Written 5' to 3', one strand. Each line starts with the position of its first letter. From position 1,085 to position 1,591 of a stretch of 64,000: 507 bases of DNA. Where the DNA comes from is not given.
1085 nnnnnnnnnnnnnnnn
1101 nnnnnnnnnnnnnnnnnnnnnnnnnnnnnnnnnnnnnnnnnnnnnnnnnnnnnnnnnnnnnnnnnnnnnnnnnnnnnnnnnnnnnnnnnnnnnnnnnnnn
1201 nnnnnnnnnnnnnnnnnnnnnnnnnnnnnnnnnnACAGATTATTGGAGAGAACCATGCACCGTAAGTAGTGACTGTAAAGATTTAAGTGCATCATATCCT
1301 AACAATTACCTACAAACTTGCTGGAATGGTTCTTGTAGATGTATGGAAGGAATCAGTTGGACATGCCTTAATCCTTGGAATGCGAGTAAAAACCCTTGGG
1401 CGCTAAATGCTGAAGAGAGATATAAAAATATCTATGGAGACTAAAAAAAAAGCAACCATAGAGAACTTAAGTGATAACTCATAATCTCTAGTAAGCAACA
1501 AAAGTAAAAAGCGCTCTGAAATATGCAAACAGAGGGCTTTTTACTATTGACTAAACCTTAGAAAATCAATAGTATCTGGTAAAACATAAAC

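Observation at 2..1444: Secreted protein built entirely from two kinds of tandem cysteine-rich modules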

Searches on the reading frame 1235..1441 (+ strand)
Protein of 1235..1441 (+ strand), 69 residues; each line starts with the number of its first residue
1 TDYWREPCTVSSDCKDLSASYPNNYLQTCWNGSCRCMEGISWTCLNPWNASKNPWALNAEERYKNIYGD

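Call 46: search_protein_families(library=pfam, proteins=[window:1235-1441:+], max_evalue=0.01)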
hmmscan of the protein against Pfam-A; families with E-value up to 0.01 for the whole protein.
window:1235-1441:+ (69 aa): 0 families
